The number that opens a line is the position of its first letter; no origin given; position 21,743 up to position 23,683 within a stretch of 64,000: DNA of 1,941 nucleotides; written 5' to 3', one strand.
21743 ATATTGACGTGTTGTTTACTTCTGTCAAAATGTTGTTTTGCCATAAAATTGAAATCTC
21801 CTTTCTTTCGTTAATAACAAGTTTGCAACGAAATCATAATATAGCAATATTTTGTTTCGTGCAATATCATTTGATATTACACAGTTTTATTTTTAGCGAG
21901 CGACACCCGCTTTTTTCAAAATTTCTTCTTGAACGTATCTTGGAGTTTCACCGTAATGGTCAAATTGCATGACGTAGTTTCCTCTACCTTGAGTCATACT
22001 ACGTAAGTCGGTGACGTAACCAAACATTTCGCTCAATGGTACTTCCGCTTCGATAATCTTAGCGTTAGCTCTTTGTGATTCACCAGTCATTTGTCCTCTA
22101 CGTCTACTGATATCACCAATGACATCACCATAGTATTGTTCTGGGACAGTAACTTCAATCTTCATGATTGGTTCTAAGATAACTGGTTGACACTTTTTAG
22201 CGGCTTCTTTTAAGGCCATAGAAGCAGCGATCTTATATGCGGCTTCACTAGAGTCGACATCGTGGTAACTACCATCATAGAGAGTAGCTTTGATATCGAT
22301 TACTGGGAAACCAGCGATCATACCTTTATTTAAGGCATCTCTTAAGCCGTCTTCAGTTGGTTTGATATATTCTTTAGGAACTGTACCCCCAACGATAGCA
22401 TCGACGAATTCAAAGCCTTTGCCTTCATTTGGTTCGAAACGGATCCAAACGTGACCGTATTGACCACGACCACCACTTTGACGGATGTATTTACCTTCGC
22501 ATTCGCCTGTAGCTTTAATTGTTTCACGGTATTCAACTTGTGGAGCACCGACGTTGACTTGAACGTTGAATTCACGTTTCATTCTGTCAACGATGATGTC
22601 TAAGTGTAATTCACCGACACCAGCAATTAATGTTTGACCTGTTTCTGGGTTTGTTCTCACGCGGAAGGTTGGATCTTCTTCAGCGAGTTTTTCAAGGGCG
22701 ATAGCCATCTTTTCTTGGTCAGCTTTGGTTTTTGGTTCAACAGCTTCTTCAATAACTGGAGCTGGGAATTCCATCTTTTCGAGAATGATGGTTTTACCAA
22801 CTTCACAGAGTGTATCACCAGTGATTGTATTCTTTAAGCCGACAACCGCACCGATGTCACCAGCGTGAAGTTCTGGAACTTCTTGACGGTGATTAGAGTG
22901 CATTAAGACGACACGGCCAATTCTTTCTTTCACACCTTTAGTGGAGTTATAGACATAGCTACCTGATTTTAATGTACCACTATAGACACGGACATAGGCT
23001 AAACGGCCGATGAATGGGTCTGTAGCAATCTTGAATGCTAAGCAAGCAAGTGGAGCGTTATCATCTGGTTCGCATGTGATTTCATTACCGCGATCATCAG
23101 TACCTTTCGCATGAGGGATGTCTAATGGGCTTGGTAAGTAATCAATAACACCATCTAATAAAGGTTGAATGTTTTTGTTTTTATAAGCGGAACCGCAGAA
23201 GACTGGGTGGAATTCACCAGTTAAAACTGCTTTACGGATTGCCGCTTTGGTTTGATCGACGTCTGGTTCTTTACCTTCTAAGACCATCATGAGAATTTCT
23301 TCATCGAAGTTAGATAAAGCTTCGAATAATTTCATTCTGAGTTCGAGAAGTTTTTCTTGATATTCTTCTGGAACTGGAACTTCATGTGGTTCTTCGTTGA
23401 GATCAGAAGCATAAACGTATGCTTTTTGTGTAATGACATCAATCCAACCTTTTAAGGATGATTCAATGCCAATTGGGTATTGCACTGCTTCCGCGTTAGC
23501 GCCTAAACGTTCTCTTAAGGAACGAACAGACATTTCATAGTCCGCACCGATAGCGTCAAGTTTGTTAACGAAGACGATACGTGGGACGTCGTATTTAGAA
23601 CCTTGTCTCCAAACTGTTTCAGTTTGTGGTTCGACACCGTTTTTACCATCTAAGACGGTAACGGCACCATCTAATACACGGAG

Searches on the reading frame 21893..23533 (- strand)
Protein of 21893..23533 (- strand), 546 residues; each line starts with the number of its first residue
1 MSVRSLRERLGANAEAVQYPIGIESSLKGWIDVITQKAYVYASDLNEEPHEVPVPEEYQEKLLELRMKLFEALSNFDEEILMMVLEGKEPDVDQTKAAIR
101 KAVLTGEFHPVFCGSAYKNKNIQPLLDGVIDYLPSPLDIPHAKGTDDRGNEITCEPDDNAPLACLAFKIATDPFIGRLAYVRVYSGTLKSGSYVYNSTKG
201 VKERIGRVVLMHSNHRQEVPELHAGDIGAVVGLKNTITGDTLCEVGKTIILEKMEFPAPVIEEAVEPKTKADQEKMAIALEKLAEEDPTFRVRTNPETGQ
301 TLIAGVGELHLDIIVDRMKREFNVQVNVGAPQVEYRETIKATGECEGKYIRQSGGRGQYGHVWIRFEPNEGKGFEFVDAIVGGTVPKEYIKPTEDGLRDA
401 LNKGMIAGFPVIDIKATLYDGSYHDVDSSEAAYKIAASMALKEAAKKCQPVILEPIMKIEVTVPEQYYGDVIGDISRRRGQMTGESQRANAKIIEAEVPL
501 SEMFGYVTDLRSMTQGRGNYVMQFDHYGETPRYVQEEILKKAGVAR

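Call 5: search_protein_families(library=pfam, proteins=[window:21893-23533:-], max_evalue=0.01)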
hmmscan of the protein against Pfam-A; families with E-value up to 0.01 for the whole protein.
window:21893-23533:- (546 aa): 7 families
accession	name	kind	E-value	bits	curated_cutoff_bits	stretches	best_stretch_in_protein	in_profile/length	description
PF03764.24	EFG_IV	-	5.4e-45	152.5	24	1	331-448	1-120/121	Elongation factor G, domain IV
PF14492.12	EFG_III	-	1.1e-32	112.3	27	1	256-329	1-74/75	Elongation Factor G, domain III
PF00679.30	EFG_C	-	2.5e-30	104.8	27.9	1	452-537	2-88/89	Elongation factor G C-terminus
PF03144.31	GTP_EFTU_D2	-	2.5e-19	69.9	30.3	1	176-243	1-73/73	Elongation factor Tu domain 2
PF22042.2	EF-G_D2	-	8.6e-19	67.9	27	1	165-245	5-84/84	Elongation factor G domain 2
PF16658.11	RF3_C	-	5.5e-08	33.1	40.1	1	263-341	13-91/132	Class II release factor RF3, C-terminal domain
PF00009.33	GTP_EFTU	-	0.00056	20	26.5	1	88-135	150-188/188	Elongation factor Tu GTP binding domain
